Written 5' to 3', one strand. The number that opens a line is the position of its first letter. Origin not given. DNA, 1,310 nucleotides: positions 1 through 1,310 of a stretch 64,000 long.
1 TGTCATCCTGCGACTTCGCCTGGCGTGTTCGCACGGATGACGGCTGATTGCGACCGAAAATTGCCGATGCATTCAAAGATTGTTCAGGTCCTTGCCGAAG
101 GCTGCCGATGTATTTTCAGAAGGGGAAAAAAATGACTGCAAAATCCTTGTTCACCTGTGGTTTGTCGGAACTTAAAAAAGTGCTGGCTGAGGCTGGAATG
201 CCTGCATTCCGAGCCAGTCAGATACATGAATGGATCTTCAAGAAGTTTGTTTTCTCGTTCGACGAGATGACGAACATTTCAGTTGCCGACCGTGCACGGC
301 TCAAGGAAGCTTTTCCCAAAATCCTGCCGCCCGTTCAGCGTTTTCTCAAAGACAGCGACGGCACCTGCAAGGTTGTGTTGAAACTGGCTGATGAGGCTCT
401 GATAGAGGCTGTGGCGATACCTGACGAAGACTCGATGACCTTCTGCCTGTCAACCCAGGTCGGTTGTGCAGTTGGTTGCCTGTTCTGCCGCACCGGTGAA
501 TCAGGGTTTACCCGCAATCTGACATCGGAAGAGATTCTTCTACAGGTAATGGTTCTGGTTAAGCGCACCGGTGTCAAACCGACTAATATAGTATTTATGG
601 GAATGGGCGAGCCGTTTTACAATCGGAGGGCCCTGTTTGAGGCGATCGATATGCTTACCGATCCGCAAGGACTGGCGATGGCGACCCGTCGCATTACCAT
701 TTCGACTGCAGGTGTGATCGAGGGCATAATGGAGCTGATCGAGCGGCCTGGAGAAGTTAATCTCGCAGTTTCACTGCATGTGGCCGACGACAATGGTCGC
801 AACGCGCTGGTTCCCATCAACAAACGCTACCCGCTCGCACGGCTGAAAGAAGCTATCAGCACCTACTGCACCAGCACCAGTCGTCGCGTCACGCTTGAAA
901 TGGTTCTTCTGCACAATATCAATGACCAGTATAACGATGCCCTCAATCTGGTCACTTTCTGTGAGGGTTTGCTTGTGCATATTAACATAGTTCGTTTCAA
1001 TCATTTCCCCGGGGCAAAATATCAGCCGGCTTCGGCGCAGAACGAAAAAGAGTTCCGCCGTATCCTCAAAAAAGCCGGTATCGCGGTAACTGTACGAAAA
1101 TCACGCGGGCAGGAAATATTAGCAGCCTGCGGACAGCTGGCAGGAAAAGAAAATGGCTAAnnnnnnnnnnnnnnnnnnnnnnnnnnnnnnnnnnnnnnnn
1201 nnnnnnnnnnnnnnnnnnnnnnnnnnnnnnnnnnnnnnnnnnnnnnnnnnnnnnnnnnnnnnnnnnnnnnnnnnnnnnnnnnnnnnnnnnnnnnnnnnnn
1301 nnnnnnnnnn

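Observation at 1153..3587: PknB-like kinase split into a PASTA-TM protein and a tail-anchored pseudokinase, in reversed order, inside the conserved rlmN-...-rpe neighbourhood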

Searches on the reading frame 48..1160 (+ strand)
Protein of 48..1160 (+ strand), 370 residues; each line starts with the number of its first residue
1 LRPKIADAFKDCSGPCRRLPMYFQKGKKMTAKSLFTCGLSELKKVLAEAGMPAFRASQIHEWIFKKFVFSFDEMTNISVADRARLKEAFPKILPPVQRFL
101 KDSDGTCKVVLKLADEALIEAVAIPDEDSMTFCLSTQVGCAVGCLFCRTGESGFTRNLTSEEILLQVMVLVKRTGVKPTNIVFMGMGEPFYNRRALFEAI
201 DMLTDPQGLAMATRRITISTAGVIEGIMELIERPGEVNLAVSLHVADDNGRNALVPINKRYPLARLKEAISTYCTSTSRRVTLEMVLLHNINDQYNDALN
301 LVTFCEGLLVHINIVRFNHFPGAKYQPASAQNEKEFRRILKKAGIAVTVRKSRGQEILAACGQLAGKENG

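Call 4: search_protein_families(library=ncbifam, proteins=[window:48-1160:+], max_evalue=1)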
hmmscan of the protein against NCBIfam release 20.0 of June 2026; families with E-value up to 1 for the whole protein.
window:48-1160:+ (370 aa): 11 families
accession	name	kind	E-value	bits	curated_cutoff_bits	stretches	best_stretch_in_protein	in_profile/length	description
TIGR00048.1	rRNA_mod_RlmN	equivalog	3.5e-103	345.3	290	1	30-367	5-345/355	dual-specificity RNA methyltransferase RlmN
NF011031.0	PRK14461.1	equivalog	6.1e-89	298.6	601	1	28-368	4-365/372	ribosomal RNA large subunit methyltransferase N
NF008396.0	PRK11194.1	equivalog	1.5e-82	277.5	633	1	35-367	16-356/379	dual-specificity RNA methyltransferase RlmN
NF011024.0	PRK14453.1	equivalog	1.2e-75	254.9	468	1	40-368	9-344/348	23S rRNA (adenine(2503)-C(8))-methyltransferase Cfr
NF000424.4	CfrAB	exception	6.5e-75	252.6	530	1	41-365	6-337/338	Cfr family 23S rRNA (adenine(2503)-C(8))-methyltransferase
TIGR04432.1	rSAM_Cfr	equivalog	3.9e-74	249.9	550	1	41-366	8-340/341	Cfr family 23S rRNA (adenine(2503)-C(8))-methyltransferase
NF011040.0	PRK14470.1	equivalog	7.7e-57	193.3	441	1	100-370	66-337/338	ribosomal RNA large subunit methyltransferase N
NF011034.0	PRK14464.1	equivalog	8.4e-52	176.1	422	1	82-366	62-328/348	RNA methyltransferase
NF001199.0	PRK00164.2-1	equivalog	3.9e-07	29.5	231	1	133-319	15-189/308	GTP 3',8-cyclase MoaA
TIGR04317.1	W_rSAM_matur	equivalog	0.0075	15.4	380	1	139-270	13-137/349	tungsten cofactor oxidoreductase radical SAM maturase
TIGR00483.1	EF-1_alpha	equivalog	0.18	10.2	540.1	1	174-227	188-241/427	translation elongation factor EF-1 subunit alpha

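Call 5: search_protein_families(library=pfam, proteins=[window:48-1160:+], max_evalue=1)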
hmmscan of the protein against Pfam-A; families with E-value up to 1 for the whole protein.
window:48-1160:+ (370 aa): 3 families
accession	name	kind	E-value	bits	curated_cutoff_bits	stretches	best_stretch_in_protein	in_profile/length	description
PF04055.27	Radical_SAM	-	7.7e-16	59.1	29.5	1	135-301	2-165/166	Radical SAM superfamily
PF21016.3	RlmN_N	-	4e-13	49.3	24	1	39-88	8-57/60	Ribosomal RNA large subunit methyltransferase N-terminal domain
PF11734.13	TilS_C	-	0.097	12.5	22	0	315-352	3-39/74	TilS substrate C-terminal domain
